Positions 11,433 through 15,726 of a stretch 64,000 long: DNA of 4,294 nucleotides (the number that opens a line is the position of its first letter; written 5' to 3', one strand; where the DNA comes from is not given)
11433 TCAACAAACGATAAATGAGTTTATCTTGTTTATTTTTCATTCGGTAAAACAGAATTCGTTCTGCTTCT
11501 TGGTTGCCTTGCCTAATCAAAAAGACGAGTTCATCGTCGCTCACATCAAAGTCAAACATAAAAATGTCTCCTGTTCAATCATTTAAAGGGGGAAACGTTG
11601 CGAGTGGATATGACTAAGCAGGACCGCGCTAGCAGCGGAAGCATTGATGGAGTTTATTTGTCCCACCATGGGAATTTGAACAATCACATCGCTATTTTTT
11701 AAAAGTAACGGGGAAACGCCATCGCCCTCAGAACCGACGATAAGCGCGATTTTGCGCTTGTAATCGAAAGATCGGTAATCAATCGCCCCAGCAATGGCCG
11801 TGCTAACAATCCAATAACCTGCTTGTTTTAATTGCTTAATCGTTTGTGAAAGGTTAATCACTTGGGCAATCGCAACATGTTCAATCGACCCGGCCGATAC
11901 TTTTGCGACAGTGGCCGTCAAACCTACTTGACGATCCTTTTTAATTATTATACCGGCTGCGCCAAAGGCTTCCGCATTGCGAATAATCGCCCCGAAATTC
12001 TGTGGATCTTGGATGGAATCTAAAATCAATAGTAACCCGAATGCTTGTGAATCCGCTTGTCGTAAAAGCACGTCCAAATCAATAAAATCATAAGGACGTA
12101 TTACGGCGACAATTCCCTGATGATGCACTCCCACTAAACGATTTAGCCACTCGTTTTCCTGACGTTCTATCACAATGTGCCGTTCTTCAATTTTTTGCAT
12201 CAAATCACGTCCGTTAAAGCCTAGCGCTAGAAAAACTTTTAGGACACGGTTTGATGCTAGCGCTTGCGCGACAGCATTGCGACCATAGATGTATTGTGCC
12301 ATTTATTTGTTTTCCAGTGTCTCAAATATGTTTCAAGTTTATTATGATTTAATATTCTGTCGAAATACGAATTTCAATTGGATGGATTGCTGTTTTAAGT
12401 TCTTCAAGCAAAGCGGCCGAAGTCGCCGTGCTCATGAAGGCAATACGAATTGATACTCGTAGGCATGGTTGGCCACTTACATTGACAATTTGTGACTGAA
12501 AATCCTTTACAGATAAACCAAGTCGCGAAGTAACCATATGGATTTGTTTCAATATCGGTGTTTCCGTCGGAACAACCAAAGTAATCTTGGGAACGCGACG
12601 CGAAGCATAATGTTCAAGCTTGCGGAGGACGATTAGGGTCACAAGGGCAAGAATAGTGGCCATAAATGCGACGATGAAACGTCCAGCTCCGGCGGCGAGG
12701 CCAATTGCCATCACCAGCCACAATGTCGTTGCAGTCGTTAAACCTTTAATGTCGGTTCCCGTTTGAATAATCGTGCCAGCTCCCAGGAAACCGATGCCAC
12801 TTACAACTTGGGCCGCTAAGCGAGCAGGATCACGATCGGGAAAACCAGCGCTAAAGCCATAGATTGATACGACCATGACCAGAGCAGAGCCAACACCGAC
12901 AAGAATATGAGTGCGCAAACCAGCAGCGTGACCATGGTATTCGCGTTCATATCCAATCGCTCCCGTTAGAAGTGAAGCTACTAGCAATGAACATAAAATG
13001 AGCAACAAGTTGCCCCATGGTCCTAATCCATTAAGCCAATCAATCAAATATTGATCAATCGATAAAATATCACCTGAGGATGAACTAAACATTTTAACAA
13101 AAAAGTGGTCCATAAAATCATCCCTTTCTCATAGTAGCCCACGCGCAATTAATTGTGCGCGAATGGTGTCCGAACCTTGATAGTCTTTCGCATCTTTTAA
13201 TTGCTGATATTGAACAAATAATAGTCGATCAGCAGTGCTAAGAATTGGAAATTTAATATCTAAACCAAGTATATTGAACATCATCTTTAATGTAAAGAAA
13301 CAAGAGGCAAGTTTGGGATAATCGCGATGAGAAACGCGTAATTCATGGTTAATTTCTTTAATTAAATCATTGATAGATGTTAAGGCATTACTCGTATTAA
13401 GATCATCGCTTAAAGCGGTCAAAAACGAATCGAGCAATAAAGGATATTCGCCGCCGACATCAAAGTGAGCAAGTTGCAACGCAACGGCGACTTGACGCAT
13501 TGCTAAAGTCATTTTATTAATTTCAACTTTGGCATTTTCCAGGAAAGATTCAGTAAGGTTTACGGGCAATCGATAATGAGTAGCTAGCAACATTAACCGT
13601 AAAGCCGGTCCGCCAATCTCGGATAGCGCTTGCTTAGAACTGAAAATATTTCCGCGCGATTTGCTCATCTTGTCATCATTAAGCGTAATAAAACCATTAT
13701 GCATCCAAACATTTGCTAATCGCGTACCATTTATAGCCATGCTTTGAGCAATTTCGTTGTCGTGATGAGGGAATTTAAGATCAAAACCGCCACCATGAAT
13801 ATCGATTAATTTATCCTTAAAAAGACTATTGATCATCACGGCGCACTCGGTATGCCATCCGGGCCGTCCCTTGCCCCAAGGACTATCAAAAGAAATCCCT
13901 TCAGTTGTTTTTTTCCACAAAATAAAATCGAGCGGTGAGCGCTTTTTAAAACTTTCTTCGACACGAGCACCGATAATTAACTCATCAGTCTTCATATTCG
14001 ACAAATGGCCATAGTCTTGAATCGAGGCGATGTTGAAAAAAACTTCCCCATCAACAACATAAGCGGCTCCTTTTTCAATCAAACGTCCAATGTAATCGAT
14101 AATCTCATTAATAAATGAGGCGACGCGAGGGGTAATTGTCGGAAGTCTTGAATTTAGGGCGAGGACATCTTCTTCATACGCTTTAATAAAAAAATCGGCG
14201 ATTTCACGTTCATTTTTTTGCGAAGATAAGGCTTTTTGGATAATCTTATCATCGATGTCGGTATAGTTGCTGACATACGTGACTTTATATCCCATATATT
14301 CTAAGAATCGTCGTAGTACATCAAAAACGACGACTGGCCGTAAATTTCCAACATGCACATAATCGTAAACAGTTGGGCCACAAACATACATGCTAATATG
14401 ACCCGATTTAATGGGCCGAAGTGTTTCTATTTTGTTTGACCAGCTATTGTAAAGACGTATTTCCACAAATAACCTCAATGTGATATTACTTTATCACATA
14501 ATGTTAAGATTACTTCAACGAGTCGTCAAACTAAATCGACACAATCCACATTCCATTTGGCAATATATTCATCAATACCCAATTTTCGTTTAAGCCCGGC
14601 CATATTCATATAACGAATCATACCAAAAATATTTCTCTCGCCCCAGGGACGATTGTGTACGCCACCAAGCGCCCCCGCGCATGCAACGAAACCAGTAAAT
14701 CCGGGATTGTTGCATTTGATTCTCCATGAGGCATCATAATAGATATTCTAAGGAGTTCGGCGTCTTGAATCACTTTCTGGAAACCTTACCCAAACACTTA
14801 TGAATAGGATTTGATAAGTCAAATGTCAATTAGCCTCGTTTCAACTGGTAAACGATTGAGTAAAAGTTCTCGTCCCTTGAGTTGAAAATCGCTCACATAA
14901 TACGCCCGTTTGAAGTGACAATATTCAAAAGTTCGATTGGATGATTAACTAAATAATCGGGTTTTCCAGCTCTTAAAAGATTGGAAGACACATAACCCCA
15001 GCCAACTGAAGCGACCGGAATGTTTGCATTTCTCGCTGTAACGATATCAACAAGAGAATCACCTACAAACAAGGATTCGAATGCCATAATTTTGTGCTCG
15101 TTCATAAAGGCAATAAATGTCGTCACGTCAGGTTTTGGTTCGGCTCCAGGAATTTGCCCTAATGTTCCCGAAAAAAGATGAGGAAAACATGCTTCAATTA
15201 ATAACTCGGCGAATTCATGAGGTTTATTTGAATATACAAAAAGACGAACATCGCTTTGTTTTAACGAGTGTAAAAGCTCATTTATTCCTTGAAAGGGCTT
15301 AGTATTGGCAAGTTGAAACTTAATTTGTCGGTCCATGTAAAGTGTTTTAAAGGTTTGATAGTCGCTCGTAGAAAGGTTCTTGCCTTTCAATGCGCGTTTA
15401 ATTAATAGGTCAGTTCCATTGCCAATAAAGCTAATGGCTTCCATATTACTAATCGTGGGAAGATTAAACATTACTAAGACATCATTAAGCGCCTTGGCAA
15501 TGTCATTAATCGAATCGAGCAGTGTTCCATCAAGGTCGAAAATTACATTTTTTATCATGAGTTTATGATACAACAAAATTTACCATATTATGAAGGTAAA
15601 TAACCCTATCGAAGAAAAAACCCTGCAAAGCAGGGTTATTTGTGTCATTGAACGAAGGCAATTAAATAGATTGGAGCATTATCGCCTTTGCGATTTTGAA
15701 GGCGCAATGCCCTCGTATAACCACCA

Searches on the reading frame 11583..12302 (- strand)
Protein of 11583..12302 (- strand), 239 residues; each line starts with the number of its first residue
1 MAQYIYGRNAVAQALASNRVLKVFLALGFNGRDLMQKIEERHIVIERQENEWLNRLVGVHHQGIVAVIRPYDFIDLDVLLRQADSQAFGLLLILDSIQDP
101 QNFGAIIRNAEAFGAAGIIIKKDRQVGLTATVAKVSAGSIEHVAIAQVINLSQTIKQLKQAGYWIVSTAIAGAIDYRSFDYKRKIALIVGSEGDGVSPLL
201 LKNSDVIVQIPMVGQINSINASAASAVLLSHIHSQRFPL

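Call 23: search_protein_families(library=pfam, proteins=[window:11583-12302:-], max_evalue=0.001)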
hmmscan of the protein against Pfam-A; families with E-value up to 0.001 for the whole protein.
window:11583-12302:- (239 aa): 2 families
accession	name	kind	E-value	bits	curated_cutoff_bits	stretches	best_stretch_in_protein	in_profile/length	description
PF00588.24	SpoU_methylase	-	1.7e-40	138.8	29.7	1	90-229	2-141/142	SpoU rRNA Methylase family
PF08032.17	SpoU_sub_bind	-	3.4e-15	56.6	22.8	1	4-72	1-74/76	RNA 2'-O ribose methyltransferase substrate binding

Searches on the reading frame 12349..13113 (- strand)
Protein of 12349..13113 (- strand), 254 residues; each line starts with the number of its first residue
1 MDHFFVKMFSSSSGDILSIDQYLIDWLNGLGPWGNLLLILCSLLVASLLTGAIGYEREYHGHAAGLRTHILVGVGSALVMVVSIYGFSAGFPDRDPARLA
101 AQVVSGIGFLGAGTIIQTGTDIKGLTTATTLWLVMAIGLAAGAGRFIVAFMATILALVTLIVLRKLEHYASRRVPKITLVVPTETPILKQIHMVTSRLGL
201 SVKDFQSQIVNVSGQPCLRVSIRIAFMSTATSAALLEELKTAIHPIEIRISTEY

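Call 23: search_protein_families(library=pfam, proteins=[window:12349-13113:-], max_evalue=0.001)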
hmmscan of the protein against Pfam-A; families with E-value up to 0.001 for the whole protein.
window:12349-13113:- (254 aa): 1 family
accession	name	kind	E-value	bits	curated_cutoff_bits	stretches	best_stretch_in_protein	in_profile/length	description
PF02308.21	MgtC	-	4.4e-40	137.2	31.4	1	43-168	1-120/121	MgtC family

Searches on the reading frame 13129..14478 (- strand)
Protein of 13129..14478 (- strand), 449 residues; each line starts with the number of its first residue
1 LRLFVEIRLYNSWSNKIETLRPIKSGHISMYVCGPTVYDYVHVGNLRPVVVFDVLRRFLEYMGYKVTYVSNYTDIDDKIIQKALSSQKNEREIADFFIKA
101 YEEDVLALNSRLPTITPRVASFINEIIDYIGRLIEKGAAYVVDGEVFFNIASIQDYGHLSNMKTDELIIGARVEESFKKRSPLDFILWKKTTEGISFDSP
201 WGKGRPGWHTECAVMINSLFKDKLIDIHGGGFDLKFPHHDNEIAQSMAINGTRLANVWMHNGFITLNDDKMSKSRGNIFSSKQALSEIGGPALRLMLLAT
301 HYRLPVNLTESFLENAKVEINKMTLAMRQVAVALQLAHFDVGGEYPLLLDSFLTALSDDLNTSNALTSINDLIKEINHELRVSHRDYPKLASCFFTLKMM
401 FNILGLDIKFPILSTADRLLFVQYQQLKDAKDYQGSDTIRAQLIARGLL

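Call 23: search_protein_families(library=pfam, proteins=[window:13129-14478:-], max_evalue=0.001)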
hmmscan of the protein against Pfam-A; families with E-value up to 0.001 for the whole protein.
window:13129-14478:- (449 aa): 5 families
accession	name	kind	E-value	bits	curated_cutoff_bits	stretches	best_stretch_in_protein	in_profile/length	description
PF01406.26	tRNA-synt_1e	-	3.4e-115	385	27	1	21-317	3-300/301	tRNA synthetases class I (C) catalytic domain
PF09190.17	DALR_2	-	3.3e-10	40.8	22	1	352-406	2-55/57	DALR domain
PF09334.17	tRNA-synt_1g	-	2.8e-09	36.7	20.1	1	251-300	308-357/391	tRNA synthetases class I (M)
PF00133.28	tRNA-synt_1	-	1.7e-07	30.8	22.7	1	226-304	330-409/414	tRNA synthetases class I (I, L, M and V)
PF01921.24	tRNA-synt_1f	-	0.00075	18.9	27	0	36-77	31-72/360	tRNA synthetases class I (K)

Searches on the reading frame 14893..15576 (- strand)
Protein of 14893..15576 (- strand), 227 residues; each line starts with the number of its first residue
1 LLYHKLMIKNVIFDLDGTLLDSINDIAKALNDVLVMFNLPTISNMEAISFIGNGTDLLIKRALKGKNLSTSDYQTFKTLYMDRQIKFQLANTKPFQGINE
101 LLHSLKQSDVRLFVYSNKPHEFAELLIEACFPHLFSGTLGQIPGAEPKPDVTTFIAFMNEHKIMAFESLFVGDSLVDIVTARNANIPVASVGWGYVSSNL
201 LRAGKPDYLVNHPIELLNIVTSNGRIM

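Call 23: search_protein_families(library=pfam, proteins=[window:14893-15576:-], max_evalue=0.001)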
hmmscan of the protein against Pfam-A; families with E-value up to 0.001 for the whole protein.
window:14893-15576:- (227 aa): 4 families
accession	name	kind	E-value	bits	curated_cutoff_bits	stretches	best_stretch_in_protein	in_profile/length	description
PF13419.12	HAD_2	-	2.3e-30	106.5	23.8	1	11-191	1-178/178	Haloacid dehalogenase-like hydrolase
PF00702.32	Hydrolase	-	2.2e-17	64.5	26.4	1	8-185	1-191/191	haloacid dehalogenase-like hydrolase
PF13242.12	Hydrolase_like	-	2.7e-05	24.4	22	1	148-212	4-71/75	HAD-hyrolase-like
PF12710.13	HAD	-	0.00016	22.6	27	1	11-181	1-188/189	haloacid dehalogenase-like hydrolase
